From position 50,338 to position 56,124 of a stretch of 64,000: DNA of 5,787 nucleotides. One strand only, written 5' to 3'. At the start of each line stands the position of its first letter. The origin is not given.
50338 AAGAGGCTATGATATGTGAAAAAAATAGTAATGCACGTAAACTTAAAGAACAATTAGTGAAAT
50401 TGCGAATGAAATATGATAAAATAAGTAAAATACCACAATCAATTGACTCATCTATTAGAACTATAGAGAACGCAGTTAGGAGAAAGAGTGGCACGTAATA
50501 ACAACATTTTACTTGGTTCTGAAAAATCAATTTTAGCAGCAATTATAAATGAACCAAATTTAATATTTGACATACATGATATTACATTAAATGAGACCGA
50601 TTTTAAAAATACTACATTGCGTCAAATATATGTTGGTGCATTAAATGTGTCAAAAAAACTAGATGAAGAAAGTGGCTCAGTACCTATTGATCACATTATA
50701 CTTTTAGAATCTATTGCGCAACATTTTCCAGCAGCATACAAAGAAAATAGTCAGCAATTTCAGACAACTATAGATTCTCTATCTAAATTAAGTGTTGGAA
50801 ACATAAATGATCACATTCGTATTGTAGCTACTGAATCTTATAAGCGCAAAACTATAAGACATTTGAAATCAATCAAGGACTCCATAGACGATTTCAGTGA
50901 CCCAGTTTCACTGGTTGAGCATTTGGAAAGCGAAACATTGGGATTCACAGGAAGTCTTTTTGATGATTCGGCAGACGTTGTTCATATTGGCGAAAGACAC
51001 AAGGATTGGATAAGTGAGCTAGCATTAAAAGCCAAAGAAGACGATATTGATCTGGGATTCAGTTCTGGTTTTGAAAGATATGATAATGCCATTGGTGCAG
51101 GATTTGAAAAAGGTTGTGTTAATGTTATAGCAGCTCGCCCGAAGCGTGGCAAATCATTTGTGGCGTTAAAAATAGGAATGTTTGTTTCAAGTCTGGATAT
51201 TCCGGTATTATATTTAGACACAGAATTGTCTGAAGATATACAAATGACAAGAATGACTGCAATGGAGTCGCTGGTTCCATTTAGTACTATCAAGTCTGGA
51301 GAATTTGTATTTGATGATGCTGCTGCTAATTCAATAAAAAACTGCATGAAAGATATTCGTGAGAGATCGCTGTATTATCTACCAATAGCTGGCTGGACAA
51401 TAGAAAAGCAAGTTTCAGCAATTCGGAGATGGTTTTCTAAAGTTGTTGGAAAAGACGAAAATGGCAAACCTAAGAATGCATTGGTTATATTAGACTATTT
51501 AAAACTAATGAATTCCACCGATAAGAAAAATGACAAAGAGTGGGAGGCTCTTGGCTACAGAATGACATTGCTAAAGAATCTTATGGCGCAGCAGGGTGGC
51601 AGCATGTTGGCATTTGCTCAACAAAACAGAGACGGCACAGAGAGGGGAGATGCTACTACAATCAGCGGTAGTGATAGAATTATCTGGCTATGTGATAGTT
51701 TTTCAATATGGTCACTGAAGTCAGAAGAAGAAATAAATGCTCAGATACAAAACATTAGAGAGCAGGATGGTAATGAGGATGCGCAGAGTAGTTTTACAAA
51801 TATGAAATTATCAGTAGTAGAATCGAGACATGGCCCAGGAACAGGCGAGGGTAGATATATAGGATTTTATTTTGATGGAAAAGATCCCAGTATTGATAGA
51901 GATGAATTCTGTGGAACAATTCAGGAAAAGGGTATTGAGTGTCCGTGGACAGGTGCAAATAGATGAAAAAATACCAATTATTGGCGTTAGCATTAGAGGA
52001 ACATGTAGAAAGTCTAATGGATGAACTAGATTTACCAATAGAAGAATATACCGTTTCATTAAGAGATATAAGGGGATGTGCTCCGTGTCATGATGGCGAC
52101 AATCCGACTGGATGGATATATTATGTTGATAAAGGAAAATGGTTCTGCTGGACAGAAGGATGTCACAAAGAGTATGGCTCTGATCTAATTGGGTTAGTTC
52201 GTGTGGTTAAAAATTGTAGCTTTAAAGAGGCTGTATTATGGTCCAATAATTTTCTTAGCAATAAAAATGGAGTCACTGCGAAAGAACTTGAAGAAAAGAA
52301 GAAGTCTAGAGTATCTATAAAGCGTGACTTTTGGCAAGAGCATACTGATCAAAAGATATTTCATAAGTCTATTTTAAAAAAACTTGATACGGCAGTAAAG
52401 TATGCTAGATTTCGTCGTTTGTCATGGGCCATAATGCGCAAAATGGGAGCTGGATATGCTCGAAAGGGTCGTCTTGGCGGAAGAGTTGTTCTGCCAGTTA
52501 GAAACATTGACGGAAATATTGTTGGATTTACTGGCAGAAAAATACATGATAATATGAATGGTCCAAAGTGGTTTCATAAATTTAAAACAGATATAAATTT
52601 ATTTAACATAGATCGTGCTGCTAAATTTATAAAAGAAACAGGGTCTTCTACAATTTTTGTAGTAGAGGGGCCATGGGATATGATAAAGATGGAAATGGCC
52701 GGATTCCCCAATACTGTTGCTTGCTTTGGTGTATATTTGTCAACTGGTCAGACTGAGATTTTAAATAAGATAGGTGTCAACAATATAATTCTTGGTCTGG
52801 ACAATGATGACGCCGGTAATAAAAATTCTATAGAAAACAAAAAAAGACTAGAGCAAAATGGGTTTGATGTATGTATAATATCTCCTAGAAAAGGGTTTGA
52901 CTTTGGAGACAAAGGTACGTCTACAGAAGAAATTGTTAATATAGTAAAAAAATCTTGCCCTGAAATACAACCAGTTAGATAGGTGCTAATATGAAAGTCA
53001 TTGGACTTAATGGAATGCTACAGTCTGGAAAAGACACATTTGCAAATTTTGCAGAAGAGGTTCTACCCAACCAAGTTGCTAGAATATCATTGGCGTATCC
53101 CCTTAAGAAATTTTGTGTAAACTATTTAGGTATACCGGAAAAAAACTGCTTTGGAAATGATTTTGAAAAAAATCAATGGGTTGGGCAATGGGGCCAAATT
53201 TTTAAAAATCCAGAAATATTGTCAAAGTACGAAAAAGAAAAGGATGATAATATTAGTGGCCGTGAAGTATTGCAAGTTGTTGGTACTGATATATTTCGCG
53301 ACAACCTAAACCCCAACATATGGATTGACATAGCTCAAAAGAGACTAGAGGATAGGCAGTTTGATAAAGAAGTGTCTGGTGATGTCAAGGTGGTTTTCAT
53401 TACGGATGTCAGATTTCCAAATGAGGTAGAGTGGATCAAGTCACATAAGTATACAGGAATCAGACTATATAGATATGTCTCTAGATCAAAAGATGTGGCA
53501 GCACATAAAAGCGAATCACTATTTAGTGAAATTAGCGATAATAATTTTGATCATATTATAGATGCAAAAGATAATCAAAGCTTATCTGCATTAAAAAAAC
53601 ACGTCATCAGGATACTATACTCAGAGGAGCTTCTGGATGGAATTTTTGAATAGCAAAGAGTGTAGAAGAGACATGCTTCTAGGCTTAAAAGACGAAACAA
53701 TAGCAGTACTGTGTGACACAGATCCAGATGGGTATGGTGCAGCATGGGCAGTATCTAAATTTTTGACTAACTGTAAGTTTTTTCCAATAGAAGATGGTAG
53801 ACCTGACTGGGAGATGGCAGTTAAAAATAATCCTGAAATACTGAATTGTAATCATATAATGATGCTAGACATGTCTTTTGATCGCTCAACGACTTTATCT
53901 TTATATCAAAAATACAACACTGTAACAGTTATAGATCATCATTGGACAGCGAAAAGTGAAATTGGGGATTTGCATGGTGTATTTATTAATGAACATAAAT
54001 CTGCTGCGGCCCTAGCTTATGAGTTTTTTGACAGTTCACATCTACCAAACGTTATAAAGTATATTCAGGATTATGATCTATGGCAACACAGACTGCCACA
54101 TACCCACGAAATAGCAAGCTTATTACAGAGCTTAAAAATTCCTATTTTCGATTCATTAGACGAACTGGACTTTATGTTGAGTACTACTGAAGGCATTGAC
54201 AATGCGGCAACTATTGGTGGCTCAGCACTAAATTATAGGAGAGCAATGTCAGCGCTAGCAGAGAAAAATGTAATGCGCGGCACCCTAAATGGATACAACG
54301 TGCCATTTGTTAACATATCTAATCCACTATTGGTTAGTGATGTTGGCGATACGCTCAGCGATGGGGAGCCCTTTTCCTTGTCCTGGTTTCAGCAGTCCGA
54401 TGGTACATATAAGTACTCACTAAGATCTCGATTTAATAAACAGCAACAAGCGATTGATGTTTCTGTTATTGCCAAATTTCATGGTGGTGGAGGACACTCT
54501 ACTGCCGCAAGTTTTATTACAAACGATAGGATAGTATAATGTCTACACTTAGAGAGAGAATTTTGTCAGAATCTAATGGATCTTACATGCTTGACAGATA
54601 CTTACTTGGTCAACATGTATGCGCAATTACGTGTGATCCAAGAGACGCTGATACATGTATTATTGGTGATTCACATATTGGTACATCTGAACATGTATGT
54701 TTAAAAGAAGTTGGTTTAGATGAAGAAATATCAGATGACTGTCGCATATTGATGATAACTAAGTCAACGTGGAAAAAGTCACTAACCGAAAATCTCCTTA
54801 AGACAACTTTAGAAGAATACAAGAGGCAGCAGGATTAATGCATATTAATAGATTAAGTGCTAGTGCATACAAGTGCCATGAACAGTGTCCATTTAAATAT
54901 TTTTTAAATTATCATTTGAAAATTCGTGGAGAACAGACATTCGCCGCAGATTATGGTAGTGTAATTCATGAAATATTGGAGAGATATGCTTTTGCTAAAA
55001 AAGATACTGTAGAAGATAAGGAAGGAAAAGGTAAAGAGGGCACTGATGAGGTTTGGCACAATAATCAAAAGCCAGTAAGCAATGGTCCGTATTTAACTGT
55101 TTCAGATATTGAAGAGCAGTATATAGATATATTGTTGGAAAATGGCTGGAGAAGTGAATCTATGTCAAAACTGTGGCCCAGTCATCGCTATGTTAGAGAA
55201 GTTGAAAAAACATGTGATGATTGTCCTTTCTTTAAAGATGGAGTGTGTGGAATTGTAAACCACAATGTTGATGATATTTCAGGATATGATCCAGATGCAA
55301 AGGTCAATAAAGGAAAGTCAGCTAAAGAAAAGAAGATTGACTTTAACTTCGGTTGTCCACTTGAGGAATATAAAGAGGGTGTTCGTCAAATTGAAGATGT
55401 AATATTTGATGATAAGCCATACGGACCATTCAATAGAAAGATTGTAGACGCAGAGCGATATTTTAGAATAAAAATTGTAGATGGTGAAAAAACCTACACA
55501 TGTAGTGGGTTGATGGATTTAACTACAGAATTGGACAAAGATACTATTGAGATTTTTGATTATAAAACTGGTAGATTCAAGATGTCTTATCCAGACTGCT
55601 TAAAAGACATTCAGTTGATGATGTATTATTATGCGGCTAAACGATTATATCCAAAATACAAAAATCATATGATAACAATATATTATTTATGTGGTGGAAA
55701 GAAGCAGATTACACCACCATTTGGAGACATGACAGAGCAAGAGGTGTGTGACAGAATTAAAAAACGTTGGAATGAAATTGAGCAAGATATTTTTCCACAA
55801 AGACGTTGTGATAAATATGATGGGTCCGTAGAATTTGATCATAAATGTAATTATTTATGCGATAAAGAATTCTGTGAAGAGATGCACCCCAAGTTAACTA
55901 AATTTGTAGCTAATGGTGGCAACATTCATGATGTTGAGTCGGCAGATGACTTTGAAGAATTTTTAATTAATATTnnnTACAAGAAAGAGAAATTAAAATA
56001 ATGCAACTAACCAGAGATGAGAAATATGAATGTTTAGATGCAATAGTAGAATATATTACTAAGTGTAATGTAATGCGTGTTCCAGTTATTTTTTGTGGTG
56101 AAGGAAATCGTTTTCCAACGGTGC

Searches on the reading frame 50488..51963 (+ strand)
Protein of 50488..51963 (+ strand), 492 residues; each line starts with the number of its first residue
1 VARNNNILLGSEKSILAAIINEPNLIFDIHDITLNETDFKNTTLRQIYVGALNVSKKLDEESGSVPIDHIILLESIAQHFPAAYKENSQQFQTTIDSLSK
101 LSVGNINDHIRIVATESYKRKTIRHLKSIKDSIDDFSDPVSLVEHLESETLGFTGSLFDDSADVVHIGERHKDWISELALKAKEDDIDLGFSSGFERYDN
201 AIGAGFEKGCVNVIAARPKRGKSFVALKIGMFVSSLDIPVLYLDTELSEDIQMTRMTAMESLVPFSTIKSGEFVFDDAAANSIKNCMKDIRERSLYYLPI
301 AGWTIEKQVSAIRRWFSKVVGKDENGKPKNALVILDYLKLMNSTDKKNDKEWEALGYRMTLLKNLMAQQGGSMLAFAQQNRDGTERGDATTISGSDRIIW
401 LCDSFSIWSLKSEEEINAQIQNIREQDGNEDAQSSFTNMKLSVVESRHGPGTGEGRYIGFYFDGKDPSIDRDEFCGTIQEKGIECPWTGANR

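Call 34: search_protein_families(library=phrogs, proteins=[window:50488-51963:+], max_evalue=0.00001)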
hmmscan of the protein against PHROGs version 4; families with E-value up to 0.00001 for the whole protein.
window:50488-51963:+ (492 aa): 3 families
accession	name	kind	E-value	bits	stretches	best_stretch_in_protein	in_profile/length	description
phrog_19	-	DNA, RNA and nucleotide metabolism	1.6e-43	150.5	1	11-464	163-573/621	DnaB-like replicative helicase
phrog_243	-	DNA, RNA and nucleotide metabolism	4.8e-12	46.4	1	192-389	21-201/273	DnaB-like replicative helicase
phrog_239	-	DNA, RNA and nucleotide metabolism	2.5e-08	34.3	1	186-395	336-540/801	DNA primase/helicase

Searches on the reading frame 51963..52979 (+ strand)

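Call 34: search_protein_families(library=phrogs, proteins=[window:51963-52979:+], max_evalue=0.00001)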
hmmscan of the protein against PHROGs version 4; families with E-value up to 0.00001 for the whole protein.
window:51963-52979:+ (339 aa): 5 families
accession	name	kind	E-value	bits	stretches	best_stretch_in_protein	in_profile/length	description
phrog_47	-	DNA, RNA and nucleotide metabolism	1.9e-43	150.1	1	12-329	28-331/947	DNA primase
phrog_6444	-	DNA, RNA and nucleotide metabolism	6.9e-26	92.2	1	169-296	198-329/577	DNA primase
phrog_239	-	DNA, RNA and nucleotide metabolism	6.1e-17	62.8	1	39-296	45-275/801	DNA primase/helicase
phrog_22657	-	unknown function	4.1e-08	32.3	1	103-306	131-335/1185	-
phrog_849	-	DNA, RNA and nucleotide metabolism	6.8e-06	26.3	1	193-287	208-301/435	DNA primase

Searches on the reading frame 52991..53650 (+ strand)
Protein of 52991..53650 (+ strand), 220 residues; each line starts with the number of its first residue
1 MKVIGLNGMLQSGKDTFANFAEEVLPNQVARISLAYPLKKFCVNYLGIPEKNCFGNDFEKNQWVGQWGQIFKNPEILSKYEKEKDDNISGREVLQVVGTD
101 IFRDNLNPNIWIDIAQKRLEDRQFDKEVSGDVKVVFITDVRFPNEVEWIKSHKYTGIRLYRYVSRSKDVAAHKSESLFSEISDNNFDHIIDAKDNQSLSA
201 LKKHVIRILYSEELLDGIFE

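Call 52: search_protein_families(library=pfam, proteins=[window:52991-53650:+], max_evalue=0.001)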
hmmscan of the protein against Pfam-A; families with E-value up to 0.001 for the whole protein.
window:52991-53650:+ (220 aa): 2 families
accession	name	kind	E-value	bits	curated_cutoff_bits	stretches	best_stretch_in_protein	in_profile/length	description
PF21448.3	DNMK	-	3.5e-12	46.8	27.1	1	77-177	117-210/232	Deoxynucleotide monophosphate kinase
PF04275.20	P-mevalo_kinase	-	0.00023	21.5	33.8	0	129-152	88-111/114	Phosphomevalonate kinase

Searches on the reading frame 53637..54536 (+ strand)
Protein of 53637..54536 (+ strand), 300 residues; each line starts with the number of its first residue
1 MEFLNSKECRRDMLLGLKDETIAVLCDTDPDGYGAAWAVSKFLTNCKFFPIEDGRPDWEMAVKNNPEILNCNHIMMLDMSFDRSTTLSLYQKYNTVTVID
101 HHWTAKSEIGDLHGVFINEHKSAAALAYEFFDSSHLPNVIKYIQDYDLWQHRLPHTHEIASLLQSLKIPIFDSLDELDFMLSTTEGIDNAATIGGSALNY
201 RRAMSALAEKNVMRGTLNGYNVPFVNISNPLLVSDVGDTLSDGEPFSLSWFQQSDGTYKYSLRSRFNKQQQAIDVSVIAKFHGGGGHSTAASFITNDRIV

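Call 52: search_protein_families(library=pfam, proteins=[window:53637-54536:+], max_evalue=0.001)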
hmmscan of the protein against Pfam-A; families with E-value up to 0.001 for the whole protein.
window:53637-54536:+ (300 aa): 1 family
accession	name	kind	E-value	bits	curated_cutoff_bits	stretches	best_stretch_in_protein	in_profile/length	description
PF01368.27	DHH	-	7.3e-07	29.9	28.1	1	22-132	2-103/125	DHH family, N-terminal domain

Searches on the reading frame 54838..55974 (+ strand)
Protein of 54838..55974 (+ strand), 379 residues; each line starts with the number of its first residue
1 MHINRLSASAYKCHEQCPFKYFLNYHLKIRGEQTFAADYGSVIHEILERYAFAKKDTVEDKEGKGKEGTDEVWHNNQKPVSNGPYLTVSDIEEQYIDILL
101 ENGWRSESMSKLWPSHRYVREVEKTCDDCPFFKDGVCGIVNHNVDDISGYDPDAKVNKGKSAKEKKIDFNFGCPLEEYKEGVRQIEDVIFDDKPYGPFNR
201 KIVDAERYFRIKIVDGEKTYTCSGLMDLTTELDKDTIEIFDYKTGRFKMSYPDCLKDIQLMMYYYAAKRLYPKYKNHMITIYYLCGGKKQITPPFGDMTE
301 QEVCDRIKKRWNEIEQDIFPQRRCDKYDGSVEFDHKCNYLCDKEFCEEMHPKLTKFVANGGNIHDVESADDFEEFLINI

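Call 34: search_protein_families(library=phrogs, proteins=[window:54838-55974:+], max_evalue=0.00001)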
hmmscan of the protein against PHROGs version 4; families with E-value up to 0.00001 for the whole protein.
window:54838-55974:+ (379 aa): 2 families
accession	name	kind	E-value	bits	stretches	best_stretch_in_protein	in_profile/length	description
phrog_69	-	DNA, RNA and nucleotide metabolism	5.7e-20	72.8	2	3-101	87-178/501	exonuclease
phrog_1218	-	DNA, RNA and nucleotide metabolism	2.2e-10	41.3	0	3-77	7-83/364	exonuclease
